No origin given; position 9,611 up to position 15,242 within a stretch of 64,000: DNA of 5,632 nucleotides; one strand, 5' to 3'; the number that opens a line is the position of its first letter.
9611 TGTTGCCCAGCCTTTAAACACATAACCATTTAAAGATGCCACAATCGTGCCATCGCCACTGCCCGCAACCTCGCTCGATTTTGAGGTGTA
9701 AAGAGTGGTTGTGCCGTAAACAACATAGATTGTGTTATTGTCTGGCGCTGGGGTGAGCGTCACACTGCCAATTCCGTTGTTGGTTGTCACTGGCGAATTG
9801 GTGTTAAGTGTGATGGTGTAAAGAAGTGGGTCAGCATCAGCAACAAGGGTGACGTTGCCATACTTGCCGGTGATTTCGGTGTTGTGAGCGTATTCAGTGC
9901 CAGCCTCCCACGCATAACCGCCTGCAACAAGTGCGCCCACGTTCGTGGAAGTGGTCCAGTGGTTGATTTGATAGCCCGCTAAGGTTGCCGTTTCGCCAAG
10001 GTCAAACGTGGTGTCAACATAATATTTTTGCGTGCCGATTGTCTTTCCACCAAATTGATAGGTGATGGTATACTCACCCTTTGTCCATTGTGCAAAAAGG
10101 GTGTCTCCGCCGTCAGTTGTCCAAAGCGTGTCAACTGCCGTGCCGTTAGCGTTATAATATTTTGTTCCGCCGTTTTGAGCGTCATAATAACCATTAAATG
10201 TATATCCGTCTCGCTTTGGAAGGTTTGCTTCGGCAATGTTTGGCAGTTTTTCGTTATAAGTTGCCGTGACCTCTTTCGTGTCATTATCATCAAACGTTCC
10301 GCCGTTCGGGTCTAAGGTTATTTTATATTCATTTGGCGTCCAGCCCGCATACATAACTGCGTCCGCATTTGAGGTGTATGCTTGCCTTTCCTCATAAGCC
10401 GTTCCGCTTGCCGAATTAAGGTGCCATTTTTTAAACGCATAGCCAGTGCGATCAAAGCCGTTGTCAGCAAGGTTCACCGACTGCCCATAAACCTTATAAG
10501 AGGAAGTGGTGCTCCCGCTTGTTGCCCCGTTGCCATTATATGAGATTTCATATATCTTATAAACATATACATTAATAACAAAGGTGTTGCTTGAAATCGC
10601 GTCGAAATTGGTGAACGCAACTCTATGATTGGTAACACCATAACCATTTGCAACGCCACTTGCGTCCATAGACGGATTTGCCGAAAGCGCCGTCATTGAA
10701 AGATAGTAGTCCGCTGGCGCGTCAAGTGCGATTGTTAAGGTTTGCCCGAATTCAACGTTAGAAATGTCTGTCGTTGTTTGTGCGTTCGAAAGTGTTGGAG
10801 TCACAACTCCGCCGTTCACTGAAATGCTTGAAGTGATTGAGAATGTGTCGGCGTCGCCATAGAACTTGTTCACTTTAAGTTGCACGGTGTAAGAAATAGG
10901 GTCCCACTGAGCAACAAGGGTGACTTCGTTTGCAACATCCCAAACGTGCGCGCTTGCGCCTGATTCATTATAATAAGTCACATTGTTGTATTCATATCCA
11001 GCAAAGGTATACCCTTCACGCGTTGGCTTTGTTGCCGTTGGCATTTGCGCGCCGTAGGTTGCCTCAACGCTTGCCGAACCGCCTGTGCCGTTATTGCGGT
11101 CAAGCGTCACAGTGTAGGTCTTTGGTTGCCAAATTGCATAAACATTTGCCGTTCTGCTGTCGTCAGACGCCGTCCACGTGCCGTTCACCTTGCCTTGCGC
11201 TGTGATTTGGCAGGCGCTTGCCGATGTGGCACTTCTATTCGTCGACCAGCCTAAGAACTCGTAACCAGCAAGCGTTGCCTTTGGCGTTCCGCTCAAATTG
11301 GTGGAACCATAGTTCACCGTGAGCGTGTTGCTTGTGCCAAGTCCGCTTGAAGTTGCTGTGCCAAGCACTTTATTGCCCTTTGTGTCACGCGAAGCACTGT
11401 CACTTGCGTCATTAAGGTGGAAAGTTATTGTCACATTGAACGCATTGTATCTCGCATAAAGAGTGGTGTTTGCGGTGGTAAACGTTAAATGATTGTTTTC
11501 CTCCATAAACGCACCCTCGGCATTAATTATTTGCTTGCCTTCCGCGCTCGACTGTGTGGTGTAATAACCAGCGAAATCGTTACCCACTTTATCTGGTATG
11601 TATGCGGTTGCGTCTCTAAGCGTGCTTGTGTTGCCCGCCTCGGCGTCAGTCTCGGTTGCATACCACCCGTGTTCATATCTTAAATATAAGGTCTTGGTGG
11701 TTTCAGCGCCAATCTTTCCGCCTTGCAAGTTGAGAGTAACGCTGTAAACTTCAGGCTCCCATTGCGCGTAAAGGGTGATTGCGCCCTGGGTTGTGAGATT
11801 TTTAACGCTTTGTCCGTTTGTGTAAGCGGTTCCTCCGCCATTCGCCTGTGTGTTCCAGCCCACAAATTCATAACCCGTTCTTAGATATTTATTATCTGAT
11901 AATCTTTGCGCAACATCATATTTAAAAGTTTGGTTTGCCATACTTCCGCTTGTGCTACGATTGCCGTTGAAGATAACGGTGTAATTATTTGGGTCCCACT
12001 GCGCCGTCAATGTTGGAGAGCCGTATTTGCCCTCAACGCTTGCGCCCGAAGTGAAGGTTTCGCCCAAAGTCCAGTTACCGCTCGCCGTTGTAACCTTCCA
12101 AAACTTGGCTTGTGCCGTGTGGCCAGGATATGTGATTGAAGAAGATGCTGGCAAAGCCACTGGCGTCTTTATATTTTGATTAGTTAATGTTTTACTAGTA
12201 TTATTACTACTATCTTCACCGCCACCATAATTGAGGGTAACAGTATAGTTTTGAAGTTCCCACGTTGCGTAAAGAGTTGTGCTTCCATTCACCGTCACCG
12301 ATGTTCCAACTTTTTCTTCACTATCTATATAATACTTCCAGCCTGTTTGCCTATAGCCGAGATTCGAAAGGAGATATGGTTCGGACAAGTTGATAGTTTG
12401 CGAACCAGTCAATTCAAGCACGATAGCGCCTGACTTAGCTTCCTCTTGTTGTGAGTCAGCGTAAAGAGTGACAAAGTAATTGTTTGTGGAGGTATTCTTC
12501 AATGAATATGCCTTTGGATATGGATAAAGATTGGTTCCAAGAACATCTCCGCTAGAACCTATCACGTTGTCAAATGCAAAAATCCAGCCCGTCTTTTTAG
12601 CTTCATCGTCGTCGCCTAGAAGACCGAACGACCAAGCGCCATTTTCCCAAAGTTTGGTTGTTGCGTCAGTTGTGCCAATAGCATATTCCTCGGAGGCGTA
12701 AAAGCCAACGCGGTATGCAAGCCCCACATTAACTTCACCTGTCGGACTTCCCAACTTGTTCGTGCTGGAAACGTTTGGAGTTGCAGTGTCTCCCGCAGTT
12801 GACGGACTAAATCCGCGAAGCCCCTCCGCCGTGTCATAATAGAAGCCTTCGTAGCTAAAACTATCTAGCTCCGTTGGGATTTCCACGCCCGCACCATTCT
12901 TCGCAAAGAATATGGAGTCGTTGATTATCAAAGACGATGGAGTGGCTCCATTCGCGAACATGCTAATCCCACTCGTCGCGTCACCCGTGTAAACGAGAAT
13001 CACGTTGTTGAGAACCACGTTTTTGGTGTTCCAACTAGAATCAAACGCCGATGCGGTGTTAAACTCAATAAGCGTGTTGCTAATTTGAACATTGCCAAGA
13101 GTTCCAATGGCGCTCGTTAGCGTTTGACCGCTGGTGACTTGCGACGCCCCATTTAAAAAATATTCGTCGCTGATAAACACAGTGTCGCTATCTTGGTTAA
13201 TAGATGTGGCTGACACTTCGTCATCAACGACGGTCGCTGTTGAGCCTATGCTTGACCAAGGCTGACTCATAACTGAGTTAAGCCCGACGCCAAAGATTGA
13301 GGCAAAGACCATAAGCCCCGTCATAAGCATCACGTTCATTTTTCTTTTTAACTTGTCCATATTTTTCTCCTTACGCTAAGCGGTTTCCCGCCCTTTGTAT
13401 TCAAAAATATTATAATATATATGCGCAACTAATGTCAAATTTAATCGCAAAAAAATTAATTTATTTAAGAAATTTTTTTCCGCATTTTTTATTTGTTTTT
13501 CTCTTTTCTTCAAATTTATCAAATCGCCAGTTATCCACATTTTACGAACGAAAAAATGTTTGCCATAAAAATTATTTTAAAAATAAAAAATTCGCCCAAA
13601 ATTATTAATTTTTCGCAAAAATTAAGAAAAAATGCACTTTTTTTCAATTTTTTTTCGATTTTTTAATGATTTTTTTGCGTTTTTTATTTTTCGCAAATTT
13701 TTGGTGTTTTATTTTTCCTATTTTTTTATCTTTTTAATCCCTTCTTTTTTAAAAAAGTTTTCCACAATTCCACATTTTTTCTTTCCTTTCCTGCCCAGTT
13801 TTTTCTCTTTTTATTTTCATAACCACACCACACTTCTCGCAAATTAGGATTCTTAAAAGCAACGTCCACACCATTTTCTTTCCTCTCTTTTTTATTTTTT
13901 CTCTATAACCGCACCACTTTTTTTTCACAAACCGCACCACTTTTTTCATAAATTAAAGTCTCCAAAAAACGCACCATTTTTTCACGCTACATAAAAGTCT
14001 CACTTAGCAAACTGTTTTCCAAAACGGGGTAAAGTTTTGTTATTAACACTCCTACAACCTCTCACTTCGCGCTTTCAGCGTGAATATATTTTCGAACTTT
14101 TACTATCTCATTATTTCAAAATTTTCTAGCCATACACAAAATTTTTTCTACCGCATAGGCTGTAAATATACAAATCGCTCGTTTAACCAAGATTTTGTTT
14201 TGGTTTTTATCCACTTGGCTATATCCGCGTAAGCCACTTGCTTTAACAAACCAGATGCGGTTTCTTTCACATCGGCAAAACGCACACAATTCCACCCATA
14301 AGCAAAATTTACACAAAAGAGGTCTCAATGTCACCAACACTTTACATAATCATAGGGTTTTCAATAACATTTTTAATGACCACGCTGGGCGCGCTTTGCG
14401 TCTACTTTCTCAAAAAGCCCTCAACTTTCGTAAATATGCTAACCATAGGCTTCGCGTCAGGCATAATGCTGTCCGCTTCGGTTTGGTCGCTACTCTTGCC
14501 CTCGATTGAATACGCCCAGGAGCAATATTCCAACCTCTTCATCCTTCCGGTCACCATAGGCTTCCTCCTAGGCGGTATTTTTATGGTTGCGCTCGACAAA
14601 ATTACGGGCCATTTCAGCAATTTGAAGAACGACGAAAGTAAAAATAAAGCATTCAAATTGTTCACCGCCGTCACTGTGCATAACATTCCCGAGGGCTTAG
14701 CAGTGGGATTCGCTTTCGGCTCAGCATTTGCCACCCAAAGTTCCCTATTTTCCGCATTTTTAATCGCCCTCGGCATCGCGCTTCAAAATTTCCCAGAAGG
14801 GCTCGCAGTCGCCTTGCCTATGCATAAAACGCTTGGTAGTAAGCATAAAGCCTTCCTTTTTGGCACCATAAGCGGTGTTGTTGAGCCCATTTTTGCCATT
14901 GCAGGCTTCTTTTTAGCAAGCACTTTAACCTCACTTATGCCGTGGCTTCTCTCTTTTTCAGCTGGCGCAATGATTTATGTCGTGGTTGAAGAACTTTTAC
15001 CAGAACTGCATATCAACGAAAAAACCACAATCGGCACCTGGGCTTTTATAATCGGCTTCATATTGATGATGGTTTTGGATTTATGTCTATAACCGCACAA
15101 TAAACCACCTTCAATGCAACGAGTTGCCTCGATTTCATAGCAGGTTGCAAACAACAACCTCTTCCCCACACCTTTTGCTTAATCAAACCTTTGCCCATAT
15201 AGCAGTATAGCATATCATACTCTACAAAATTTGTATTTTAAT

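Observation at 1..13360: Giant (>4,453 codon) Listeria-Bacteroides-repeat surface protein gene hidden from the ORF track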

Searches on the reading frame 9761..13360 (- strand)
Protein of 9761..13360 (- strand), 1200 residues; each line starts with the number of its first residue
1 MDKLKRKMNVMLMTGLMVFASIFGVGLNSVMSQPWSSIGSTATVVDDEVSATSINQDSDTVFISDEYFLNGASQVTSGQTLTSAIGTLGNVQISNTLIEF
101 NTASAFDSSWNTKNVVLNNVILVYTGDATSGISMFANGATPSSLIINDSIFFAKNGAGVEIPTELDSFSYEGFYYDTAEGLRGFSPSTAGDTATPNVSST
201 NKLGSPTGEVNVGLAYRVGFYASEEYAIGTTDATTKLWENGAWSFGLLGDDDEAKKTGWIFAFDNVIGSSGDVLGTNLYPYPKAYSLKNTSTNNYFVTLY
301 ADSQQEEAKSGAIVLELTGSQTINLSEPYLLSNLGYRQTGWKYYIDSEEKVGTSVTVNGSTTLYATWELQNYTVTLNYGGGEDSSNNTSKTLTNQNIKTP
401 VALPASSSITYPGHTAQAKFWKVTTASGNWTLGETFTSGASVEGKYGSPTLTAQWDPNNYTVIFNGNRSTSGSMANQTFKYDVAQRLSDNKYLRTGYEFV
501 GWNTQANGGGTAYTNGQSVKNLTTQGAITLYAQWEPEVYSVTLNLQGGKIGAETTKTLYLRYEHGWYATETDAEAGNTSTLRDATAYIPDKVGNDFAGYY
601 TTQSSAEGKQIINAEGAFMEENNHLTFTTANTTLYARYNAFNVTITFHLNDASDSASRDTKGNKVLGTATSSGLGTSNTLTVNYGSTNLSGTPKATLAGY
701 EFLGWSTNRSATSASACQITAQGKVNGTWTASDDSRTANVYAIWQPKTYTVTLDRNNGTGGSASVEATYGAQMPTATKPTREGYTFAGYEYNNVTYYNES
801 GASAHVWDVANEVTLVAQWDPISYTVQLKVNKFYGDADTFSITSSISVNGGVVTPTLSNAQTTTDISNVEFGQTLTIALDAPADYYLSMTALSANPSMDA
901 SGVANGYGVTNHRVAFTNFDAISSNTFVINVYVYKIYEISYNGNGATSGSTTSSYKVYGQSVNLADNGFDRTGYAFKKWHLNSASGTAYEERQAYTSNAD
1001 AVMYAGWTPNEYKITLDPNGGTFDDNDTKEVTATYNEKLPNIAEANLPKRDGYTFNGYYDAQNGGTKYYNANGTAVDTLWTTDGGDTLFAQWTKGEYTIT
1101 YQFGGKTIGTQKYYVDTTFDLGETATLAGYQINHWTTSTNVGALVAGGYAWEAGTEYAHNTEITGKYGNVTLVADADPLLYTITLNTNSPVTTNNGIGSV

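Call 50: search_protein_representatives(protein=window:9761-13360:-)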
Query: 1200 residues. Proteins with E-value up to 0.001 (for the whole library): 29162; up to 1e-10: 16925; up to 1e-30: 4347. The best 150 are listed.
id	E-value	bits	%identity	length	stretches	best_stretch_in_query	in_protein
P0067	0.0e+00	1495.4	48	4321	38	449-550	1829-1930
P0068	0.0e+00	1367.1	44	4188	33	453-541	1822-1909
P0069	0.0e+00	1207.4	44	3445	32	446-540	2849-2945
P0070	0.0e+00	1182.6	49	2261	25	450-541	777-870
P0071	0.0e+00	1145.0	56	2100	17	451-541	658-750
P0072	0.0e+00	1136.6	39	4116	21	450-790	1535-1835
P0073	0.0e+00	1077.8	48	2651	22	447-541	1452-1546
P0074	0.0e+00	1048.7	46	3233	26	449-553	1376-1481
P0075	0.0e+00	1040.2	46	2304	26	435-550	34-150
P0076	0.0e+00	1035.9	40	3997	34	428-541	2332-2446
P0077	4.5e-285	965.4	54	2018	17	449-535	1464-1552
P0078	3.6e-281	952.5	36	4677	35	938-1101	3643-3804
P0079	5.0e-271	918.9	40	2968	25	447-549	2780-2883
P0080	1.2e-261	887.9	44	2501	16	407-562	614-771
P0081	3.4e-250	849.9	42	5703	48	432-540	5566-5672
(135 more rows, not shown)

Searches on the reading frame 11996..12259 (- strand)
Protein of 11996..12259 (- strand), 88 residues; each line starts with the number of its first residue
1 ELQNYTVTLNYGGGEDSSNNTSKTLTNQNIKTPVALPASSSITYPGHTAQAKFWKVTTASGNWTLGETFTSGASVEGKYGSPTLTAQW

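Call 58: search_solved_structures(query=A3, max_evalue=1, show_alignments=1)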
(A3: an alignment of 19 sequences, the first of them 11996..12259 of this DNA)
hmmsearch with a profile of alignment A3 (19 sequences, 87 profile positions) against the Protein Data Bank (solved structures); distinct sequences matched with E-value up to 1: 10.
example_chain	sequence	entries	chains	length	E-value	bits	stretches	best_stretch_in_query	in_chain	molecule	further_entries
2y5p_A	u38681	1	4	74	8.2e-05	26.4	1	25-86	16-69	INTERNALIN B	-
9qr4_A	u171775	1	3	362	0.00023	25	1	25-85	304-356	Internalin B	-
2y5q_A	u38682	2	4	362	0.00028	24.7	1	25-85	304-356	INTERNALIN B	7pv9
9qr5_A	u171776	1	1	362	0.0003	24.6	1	24-85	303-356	Internalin B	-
7nms_A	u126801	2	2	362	0.0004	24.2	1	27-85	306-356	Internalin B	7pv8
1m9s_A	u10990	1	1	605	0.00043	24.1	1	25-85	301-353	Internalin B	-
9eza_A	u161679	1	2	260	0.06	17.2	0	13-68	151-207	Nemolizumab scFv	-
3ess_A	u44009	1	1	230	0.63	14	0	22-61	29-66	Cholix toxin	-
3ki0_A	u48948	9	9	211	0.65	13.9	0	25-61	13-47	Cholix toxin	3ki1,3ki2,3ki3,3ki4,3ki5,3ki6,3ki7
2q6m_A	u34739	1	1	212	0.66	13.9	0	25-61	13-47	Cholix toxin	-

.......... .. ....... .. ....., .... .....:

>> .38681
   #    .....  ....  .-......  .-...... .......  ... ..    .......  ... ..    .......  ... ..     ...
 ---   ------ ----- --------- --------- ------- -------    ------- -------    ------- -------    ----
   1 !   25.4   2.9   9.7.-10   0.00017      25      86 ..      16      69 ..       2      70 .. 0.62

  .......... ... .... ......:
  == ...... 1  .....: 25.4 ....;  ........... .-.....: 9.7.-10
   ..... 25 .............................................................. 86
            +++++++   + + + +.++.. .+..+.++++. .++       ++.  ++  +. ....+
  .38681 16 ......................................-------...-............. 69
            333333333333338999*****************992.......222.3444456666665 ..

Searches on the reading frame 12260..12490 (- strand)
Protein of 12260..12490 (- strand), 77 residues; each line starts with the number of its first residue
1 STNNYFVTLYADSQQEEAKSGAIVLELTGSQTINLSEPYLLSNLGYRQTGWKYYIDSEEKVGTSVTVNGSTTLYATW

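Call 38: search_protein_families(library=pfam, alignment_id=A2, max_evalue=0.01)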
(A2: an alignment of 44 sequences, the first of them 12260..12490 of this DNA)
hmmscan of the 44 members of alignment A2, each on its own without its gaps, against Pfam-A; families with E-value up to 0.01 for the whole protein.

A. member 1, window:12260-12490:- (77 aa): 0 families

B. families by the number of members that match (of 44 scanned): 6 families
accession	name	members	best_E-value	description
PF09479.16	Flg_new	24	2.6e-14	Listeria-Bacteroides repeat domain (List_Bact_rpt)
PF18998.6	Flg_new_2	6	2.5e-05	Divergent InlB B-repeat domain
PF22797.1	SlpA_D2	1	0.0032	SlpA domain II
PF13988.11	DUF4225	1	0.0044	Protein of unknown function (DUF4225)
PF16831.10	CssAB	1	0.0056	CS6 fimbrial subunits A and B, Coli surface antigen 6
PF20452.3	Calmod_bind_C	1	0.0085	Calmodulin binding protein C-terminal domain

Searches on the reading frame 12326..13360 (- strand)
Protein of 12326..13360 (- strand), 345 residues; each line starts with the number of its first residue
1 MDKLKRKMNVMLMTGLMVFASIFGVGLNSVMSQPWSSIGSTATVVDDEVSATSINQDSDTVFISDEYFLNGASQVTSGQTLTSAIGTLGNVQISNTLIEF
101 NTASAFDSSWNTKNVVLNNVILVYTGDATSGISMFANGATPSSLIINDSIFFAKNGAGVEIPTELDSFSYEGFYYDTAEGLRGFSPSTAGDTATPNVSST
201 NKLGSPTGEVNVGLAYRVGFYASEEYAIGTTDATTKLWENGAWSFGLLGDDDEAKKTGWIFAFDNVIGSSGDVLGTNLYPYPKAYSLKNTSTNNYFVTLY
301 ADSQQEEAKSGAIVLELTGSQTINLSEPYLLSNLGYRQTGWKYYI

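Call 10: find_homologous_proteins(query=window:12341-13360:-, max_evalue=0.001)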
Query window:12341-13360:- (340 aa): 1 proteins with E <= 0.001 among 2819 candidates.
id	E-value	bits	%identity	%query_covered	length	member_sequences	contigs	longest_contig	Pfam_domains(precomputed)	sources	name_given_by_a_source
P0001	1.8e-133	463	71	91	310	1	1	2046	-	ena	-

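Call 26: search_protein_families(library=pfam, max_evalue=1, proteins=[window:12326-13360:-])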
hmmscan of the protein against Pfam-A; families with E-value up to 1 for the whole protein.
window:12326-13360:- (345 aa): 0 families

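Call 35: search_solved_structures(query=window:12326-13261:-, max_evalue=1)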
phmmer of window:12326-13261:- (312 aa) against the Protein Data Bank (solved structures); distinct sequences matched with E-value up to 1: 1.
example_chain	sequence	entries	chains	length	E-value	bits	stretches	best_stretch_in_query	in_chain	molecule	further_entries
5ue1_A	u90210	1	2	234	0.35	13.6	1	35-120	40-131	5'-methylthioadenosine/S-adenosylhomocysteine nucleosidase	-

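Call 46: predict_structure(alignment_id=A1)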
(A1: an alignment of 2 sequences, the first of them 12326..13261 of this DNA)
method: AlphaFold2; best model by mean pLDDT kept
length: 312 residues; sequences in the alignment: 2
mean_pLDDT: 41.2   pTM: 0.46
mean pLDDT of the five models: 41.2, 41.0, 40.8, 39.0, 37.5
residues with pLDDT >= 90: 0; 70-90: 31; 50-70: 73; < 50: 208
segments of 3 or more residues with pLDDT < 50: 1-19, 37-46, 134-139, 142-312
pLDDT, mean of each block of 10 residues (from residue 1): 26 34 71 52 47 73 65 72 72 58 66 64 52 50 44 33 27 22 26 27 27 28 32 23 22 29 29 27 27 27 27 26
secondary structure, 60 per line:
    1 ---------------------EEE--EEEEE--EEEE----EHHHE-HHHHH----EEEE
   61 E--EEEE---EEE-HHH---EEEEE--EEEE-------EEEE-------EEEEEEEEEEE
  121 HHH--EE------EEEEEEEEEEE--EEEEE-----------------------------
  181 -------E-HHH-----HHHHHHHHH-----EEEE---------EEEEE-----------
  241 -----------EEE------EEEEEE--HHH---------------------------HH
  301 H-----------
elements in order: E22-24 E27-31 E34-37 H48-52 E57-61 E64-67 E71-73 E81-85 E88-91 E99-102 E110-120 E134-144 E147-151 H198-206 E212-215 E225-229 E252-254 E261-266

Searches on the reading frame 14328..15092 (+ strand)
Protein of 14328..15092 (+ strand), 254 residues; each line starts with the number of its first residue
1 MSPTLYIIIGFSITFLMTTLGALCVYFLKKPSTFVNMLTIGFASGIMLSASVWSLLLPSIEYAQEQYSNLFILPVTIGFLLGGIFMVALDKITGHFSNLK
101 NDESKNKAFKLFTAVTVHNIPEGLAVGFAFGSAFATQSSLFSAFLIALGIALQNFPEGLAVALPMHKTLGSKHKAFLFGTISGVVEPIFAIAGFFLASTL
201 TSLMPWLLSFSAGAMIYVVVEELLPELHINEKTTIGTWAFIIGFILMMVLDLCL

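Call 9: search_protein_families(library=pfam, proteins=[window:14328-15092:+])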
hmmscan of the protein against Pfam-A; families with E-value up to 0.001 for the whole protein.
window:14328-15092:+ (254 aa): 1 family
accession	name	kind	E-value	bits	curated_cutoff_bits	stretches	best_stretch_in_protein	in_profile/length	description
PF02535.28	Zip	-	3.2e-24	86.2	35.1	2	107-250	177-322/323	ZIP Zinc transporter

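Call 11: find_encoding_contigs(protein=window:14328-15092:+, flank=10000, max_places=6)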
Protein window:14328-15092:+ (254 aa): 7 contigs read that carry it; 5 places shown.
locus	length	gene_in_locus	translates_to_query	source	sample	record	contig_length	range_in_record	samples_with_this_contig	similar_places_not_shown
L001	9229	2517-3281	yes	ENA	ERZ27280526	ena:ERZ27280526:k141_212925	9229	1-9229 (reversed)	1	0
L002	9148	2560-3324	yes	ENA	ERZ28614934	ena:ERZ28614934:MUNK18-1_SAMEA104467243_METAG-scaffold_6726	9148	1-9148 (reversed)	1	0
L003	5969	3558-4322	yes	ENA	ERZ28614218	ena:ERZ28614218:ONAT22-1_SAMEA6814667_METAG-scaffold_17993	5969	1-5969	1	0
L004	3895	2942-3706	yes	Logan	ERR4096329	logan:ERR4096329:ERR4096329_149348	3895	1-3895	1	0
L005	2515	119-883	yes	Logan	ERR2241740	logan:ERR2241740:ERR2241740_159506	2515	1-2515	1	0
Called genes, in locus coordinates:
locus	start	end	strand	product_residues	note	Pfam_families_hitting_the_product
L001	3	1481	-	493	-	?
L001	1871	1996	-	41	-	-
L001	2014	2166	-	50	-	-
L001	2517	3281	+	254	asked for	PF02535:Zip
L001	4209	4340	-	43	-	-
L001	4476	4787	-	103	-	-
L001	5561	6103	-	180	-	PF00210:Ferritin (faint), PF02915:Rubrerythrin, PF21349:RUBY_RBDX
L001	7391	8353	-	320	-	PF02195:ParB_N, PF13411:MerR_1 (faint), PF17762:HTH_ParB, PF01381:HTH_3 (faint)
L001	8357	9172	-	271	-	PF00142:Fer4_NifH, PF01656:CbiA, PF02374:ArsA_ATPase (weak), PF06564:CBP_BcsQ, PF09140:MipZ, PF10609:ParA, PF13614:AAA_31, PF09140:MipZ (weak)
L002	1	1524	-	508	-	?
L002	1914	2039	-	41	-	-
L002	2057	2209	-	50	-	-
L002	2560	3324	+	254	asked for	PF02535:Zip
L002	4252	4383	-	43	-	-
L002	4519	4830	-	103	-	-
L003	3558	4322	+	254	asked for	PF02535:Zip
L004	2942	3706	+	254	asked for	PF02535:Zip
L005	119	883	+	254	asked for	PF02535:Zip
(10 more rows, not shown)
